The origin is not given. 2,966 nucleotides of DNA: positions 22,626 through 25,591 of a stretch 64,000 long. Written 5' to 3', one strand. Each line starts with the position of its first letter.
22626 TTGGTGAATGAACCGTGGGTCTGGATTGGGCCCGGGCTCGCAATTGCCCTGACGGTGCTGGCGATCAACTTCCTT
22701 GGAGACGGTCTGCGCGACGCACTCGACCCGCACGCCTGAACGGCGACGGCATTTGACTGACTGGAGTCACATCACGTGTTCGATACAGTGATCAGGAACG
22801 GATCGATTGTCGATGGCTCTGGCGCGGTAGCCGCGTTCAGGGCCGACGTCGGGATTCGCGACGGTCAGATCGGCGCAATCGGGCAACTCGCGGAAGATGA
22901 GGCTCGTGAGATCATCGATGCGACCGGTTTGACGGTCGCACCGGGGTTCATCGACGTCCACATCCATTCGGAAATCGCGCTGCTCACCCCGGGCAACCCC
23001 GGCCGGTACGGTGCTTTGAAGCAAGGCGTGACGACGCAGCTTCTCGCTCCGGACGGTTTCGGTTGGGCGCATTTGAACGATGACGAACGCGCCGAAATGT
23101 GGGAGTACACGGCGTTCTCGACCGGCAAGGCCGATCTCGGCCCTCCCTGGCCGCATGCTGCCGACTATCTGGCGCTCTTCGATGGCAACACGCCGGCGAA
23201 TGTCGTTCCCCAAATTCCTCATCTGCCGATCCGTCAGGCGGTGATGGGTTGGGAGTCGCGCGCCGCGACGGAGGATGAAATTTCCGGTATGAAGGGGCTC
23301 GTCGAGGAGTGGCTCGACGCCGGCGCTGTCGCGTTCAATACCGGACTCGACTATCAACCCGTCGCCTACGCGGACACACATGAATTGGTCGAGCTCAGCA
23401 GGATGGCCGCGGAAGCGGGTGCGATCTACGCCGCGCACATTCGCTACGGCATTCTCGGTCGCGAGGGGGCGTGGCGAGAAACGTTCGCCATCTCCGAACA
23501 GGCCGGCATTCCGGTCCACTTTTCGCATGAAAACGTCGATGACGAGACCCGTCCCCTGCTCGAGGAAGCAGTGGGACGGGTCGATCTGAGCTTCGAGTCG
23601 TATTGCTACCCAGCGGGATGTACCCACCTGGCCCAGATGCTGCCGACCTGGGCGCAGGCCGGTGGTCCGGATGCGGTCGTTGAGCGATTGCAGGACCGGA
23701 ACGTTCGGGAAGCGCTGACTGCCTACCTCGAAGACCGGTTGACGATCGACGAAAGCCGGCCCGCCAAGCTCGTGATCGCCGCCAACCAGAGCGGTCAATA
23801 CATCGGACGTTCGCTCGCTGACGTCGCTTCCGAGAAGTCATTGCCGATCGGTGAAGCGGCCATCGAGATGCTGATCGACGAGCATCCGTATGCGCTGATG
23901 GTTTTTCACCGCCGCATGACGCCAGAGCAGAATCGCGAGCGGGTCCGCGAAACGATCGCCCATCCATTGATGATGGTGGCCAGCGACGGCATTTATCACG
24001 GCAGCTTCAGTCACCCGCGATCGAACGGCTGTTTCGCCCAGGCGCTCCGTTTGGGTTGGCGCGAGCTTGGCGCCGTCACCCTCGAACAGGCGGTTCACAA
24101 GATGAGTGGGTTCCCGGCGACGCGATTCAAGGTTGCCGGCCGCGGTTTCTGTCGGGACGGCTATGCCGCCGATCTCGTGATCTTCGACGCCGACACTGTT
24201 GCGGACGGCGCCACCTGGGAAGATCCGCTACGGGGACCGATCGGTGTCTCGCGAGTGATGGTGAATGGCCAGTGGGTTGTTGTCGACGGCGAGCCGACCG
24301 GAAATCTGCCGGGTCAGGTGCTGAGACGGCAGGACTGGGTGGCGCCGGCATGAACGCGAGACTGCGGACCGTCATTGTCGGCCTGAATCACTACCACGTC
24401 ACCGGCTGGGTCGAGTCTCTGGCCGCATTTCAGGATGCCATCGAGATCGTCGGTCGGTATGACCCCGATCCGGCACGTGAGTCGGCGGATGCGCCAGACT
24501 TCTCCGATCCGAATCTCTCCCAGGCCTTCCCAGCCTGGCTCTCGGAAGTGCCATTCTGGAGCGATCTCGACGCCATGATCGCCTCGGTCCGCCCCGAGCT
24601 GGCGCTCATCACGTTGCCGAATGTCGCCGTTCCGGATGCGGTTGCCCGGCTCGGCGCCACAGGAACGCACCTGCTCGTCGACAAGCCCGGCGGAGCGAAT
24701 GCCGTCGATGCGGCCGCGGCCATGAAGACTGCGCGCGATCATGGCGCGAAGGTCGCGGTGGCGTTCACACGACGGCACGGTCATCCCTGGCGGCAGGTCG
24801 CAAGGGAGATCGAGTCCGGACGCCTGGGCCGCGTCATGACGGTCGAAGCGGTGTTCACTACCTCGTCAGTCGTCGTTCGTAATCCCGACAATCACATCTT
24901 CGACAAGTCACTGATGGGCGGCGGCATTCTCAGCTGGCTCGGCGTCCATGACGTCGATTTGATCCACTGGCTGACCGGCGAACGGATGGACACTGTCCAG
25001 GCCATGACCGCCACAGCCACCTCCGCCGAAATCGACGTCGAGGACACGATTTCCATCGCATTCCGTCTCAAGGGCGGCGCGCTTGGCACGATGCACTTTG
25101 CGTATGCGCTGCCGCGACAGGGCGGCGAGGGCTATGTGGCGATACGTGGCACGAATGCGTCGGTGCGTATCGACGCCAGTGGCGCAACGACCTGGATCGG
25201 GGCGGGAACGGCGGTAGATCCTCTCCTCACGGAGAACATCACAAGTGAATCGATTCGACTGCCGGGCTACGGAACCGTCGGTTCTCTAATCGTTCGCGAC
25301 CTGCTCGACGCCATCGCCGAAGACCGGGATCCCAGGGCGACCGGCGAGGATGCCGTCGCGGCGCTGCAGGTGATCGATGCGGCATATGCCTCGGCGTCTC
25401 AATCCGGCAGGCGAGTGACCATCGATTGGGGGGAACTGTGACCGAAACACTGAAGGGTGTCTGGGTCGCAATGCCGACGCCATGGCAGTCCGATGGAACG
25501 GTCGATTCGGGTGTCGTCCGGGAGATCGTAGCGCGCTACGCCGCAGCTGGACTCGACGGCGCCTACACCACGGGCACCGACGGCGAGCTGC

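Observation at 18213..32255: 12-gene operon encoding an uncharacterised catabolic route for an N-acylated amino sugar, sugar acid or aminocyclitol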

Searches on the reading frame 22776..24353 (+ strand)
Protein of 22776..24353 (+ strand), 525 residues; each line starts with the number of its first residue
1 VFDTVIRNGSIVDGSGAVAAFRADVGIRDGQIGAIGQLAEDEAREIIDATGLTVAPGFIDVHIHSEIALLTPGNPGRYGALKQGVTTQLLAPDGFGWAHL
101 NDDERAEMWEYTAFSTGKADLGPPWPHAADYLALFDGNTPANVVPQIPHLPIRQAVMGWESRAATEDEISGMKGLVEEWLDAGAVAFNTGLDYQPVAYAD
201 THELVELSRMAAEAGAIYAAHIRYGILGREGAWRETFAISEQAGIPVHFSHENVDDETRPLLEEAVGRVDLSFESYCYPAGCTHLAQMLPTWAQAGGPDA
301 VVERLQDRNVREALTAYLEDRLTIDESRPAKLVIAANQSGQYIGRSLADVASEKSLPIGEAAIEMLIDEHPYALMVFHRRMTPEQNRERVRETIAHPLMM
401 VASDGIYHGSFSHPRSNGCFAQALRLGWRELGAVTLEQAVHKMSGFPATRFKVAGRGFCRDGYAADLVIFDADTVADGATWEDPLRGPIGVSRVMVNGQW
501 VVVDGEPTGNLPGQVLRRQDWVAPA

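Call 4: search_protein_families(library=pfam, proteins=[window:22776-24353:+], max_evalue=0.01)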
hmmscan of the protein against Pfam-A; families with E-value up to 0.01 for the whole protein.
window:22776-24353:+ (525 aa): 3 families
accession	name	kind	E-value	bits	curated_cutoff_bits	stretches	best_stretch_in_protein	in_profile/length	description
PF07969.17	Amidohydro_3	-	4.1e-18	66.5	29.7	1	45-502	1-472/472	Amidohydrolase family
PF01979.26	Amidohydro_1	-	5.4e-07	29.6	25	1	379-501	224-345/345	Amidohydrolase family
PF00449.26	Urease_alpha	-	0.00022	22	23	1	2-43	66-104/121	Urease alpha-subunit, N-terminal domain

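Call 8: search_protein_families(library=ncbifam, proteins=[window:22776-24353:+], max_evalue=0.001)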
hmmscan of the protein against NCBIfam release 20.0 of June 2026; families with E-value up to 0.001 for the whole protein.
window:22776-24353:+ (525 aa): 53 families (the best 25 are shown)
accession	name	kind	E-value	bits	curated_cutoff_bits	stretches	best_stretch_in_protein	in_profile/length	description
NF006560.0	PRK09061.1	subfamily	1.9e-51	174.9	340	2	1-287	25-301/517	amidohydrolase family protein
NF006559.0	PRK09060.1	equivalog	3.2e-16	58.7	482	1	2-64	5-64/444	dihydroorotase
NF004839.0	PRK06189.1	equivalog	5.5e-16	58.2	631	1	1-65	2-63/451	allantoinase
NF006688.0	PRK09236.1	equivalog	9.1e-16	57.7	535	2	430-474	344-388/444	dihydroorotase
NF006689.0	PRK09237.1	equivalog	3.2e-14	52.3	371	1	1-88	2-89/383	amidohydrolase/deacetylase family metallohydrolase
NF006839.0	PRK09357.1-4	equivalog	9.2e-14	50.9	576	1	5-64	3-61/422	dihydroorotase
NF005751.0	PRK07575.1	equivalog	1.4e-12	46.9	529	2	3-64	4-64/440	dihydroorotase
TIGR00857.1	pyrC_multi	subfamily_domain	1.6e-12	47.1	279.05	1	21-65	4-48/412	dihydroorotase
TIGR02033.1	D-hydantoinase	equivalog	6.7e-12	45.1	393.25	1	5-67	2-62/454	dihydropyrimidinase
TIGR03178.1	allantoinase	equivalog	8.1e-12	44.7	357.85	1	3-65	1-60/441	allantoinase AllB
NF009941.0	PRK13404.1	subfamily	1.5e-11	43.7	647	1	2-66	4-64/478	dihydropyrimidinase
NF006845.0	PRK09357.2-6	equivalog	7.3e-11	41.4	728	1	5-65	4-64/428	dihydroorotase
NF005791.0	PRK07627.1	equivalog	8e-11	41.5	442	1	5-121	4-121/425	dihydroorotase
TIGR01178.1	ade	equivalog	9.5e-11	40.8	472.5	1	3-92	1-85/552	adenine deaminase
NF002668.0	PRK02382.1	equivalog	1.1e-10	40.8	452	1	6-64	8-56/436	dihydroorotase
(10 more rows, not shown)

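Call 10: search_solved_structures(query=window:22776-24353:+, max_evalue=0.00001)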
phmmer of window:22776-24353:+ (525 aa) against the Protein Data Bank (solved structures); distinct sequences matched with E-value up to 0.00001: 19.
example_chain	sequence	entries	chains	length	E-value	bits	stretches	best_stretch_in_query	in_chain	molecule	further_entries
1m7j_A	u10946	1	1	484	5.5e-59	203.8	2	2-287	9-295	D-aminoacylase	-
1rjp_A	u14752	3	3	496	6.1e-59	203.6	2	2-287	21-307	D-aminoacylase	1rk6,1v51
1rjq_A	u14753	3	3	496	8.3e-58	199.9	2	2-287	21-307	D-aminoacylase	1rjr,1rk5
3gip_A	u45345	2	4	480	9.3e-58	199.7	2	3-252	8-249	N-acyl-D-glutamate deacylase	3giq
1v4y_A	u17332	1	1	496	1.3e-57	199.3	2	2-287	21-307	D-aminoacylase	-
9g5m_A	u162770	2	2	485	1.3e-47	166.3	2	3-254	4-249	Amidohydrolase family protein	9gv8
9kb1_A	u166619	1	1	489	1.7e-41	146.1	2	3-251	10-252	PpOngB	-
9kb3_A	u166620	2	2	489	2.2e-40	142.4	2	3-251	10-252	Carbohydrate de-N-acetylated protein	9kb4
3nqb_A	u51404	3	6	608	1.7e-08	37.2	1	2-103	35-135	Adenine deaminase 2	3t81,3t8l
8hfd_A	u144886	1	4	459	3.9e-08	36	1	2-91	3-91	Allantoinase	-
3e74_A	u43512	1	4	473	4.1e-08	35.9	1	2-91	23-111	Allantoinase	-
1nfg_A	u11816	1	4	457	5.5e-07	32.2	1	3-68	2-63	D-hydantoinase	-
1gkp_A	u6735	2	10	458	6.8e-07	31.9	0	5-71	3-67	HYDANTOINASE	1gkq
1k1d_A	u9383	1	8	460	7e-07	31.9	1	4-69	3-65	D-hydantoinase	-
3mpg_A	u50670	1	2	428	1.3e-06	31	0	5-65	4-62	Dihydroorotase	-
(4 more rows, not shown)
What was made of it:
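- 22776..24353 (+): D-aminoacylase-like amidohydrolase of a distinct subfamily (Asp-His-His site). Matches 1m7j at 5.5e-59 and PpOngB at 1.7e-41 (call 10).
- On OngB GlcNAc1A deacetylase pathway: PpOngB ranks below the D-aminoacylases (146 against 204 bits, call 10).
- Closest known: Oxidised-chitin. Different: The window enzyme is closer to genuine D-aminoacylases than to OngB (204 against 146 bits, call 10).
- Checked: Amidohydro_3; best PDB sequence match is D-aminoacylase 1m7j at 5.5e-59 (call 10).
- The deacylase is closer to true D-aminoacylases (204 bits) than to the sugar-acid deacetylase OngB (146 bits) (call 10).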

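Call 86: search_solved_structures(query=window:22776-24353:+, max_evalue=1e-40, show_alignments=1)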
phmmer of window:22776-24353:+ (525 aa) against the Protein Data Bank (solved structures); distinct sequences matched with E-value up to 1e-40: 7.
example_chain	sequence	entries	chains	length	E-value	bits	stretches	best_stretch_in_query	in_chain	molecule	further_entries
1m7j_A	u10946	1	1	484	5.5e-59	203.8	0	2-287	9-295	D-aminoacylase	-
1rjp_A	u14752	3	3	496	6.1e-59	203.6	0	2-287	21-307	D-aminoacylase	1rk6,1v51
1rjq_A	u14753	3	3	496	8.3e-58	199.9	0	2-287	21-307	D-aminoacylase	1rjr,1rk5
3gip_A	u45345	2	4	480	9.3e-58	199.7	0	3-252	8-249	N-acyl-D-glutamate deacylase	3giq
1v4y_A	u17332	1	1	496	1.3e-57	199.3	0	2-287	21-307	D-aminoacylase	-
9g5m_A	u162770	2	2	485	1.3e-47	166.3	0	3-254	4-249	Amidohydrolase family protein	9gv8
9kb1_A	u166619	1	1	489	1.7e-41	146.1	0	3-251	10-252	PpOngB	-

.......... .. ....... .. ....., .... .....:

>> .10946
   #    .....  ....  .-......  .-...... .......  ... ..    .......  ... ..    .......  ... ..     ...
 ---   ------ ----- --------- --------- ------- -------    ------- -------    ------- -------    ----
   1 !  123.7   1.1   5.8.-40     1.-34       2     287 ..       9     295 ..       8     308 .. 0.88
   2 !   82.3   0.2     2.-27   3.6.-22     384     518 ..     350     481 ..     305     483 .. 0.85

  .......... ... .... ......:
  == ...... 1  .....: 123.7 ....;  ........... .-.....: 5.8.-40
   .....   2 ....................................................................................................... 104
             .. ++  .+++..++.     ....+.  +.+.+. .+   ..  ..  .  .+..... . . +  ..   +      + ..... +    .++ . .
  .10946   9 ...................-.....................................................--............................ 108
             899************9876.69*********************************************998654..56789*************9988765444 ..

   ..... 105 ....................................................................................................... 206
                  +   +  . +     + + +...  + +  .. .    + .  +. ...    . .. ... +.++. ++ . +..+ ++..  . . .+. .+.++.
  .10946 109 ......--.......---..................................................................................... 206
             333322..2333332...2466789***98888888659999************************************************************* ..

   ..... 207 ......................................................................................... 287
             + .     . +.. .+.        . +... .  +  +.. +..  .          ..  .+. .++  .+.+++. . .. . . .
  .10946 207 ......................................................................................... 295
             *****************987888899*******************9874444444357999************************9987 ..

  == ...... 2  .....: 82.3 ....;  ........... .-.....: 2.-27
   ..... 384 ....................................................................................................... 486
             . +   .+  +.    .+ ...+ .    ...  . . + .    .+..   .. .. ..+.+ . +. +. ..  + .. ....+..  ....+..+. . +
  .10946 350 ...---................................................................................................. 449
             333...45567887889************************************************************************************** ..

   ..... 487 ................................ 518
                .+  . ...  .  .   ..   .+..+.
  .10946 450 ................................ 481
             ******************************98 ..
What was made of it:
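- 22776..24353 (+): Alignment to 1m7j (call 86): the HxH motif, His220, His250, Asp366, Tyr283 and Arg377 equivalents are kept.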

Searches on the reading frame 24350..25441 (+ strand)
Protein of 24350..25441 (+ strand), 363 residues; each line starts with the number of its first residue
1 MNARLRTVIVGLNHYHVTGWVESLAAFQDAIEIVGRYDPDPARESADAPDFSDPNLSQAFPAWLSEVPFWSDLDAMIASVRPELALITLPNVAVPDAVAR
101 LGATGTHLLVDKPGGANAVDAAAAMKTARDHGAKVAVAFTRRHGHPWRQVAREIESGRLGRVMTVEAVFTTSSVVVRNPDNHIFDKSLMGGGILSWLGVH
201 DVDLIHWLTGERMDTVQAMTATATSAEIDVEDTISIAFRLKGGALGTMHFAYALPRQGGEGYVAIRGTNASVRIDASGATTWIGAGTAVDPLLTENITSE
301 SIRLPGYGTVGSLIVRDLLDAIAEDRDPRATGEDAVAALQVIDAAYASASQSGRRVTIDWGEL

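Call 4: search_protein_families(library=pfam, proteins=[window:24350-25441:+], max_evalue=0.01)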
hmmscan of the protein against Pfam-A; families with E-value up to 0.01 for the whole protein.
window:24350-25441:+ (363 aa): 4 families
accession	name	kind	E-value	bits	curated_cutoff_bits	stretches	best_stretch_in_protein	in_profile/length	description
PF22725.1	GFO_IDH_MocA_C3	-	6.6e-25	88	27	1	147-272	1-123/124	GFO/IDH/MocA C-terminal domain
PF02894.22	GFO_IDH_MocA_C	-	4.5e-20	72.8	22.9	1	153-357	3-217/218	Oxidoreductase family, C-terminal alpha/beta domain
PF01408.29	GFO_IDH_MocA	-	6.7e-09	36.9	24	1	6-139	2-120/120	Oxidoreductase family, NAD-binding Rossmann fold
PF19858.4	OxRdtase_C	-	7.4e-05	22.6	26.3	1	198-344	26-158/163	Bacterial oxidoreductases, C-terminal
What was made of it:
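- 24350..25441 (+): Atypical GFO/IDH/MocA oxidoreductase (GFOa), VGLNHYH motif. Pfam assignment (call 4).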

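Call 8: search_protein_families(library=ncbifam, proteins=[window:24350-25441:+], max_evalue=0.001)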
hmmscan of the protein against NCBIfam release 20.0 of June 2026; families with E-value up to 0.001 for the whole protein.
window:24350-25441:+ (363 aa): 7 families
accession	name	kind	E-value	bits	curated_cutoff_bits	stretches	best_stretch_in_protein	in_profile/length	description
TIGR04380.1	myo_inos_iolG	equivalog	7.7e-22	77.6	355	1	68-351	51-325/330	inositol 2-dehydrogenase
NF052479.1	LevoglcsnDh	equivalog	5.9e-15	54.8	650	1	84-223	76-215/386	levoglucosan dehydrogenase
NF040723.1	UDP-GlcNAcDh_Arch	equivalog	3.3e-13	49.8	450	1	103-254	82-219/302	UDP-N-acetylglucosamine 3-dehydrogenase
NF041392.1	XylDh_Gfo6_Halo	equivalog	2.6e-08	33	350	1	90-356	91-348/350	D-xylose 1-dehydrogenase Gfo6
NF007574.0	PRK10206.1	equivalog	1.6e-07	30.7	352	1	65-216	49-193/345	oxidoreductase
NF052679.1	InsChiInosDhIolG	equivalog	1.5e-06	27.4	540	1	69-233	54-210/343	bifunctional inositol 2-dehydrogenase/D-chiro-inositol 1-dehydrogenase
NF008607.0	PRK11579.1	subfamily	6.4e-06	25.4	330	1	80-211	63-191/346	oxidoreductase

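Call 15: search_solved_structures(query=window:24350-25441:+, max_evalue=1e-8)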
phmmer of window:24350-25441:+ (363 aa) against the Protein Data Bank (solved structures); distinct sequences matched with E-value up to 1e-8: 15.
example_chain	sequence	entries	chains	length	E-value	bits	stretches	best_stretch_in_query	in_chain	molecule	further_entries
3q2k_A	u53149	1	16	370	1.8e-18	70.1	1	53-356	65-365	oxidoreductase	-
3q2i_A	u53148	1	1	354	9.6e-18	67.7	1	72-358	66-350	dehydrogenase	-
1evj_A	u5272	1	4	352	2.6e-13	53.2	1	70-361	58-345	GLUCOSE-FRUCTOSE OXIDOREDUCTASE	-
1ofg_A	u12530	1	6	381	3.4e-13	52.8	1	70-361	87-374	GLUCOSE-FRUCTOSE OXIDOREDUCTASE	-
1ryd_A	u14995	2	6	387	3.5e-13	52.7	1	70-361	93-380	glucose-fructose oxidoreductase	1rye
5a02_A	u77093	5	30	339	3.9e-13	52.6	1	74-356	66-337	ALDOSE-ALDOSE OXIDOREDUCTASE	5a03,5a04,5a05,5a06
1h6a_A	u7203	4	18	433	4.8e-13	52.3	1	70-361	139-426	PRECURSOR FORM OF GLUCOSE-FRUCTOSE OXIDOREDUCTASE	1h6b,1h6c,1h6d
6nor_A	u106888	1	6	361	1.5e-12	50.6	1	73-357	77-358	Putative NAD dependent dehydrogenase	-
4hkt_A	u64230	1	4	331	1.3e-11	47.6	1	72-352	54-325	Inositol 2-dehydrogenase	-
3db2_A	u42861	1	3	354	5.1e-10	42.3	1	73-211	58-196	putative NADPH-dependent oxidoreductase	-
3cea_A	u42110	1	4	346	1.4e-09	40.9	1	79-353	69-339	Myo-inositol 2-dehydrogenase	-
7wzd_A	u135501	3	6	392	2.1e-09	40.3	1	66-246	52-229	4,5-dihydroxyphthalate dehydrogenase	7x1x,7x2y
3moi_A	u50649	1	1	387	3.3e-09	39.7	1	66-249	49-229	Probable dehydrogenase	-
4h3v_A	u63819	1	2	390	3.6e-09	39.5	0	97-221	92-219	Oxidoreductase domain protein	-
7xr9_A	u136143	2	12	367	8.3e-09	38.4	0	71-210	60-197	DgpA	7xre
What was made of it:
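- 24350..25441 (+): Best PDB matches are 3q2k and 3q2i at about 1e-18, then glucose-fructose oxidoreductase (call 15).
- On NanOx/YjhC (GFO acting on anhydro-sialic acid): GFOa does not list them (call 15).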
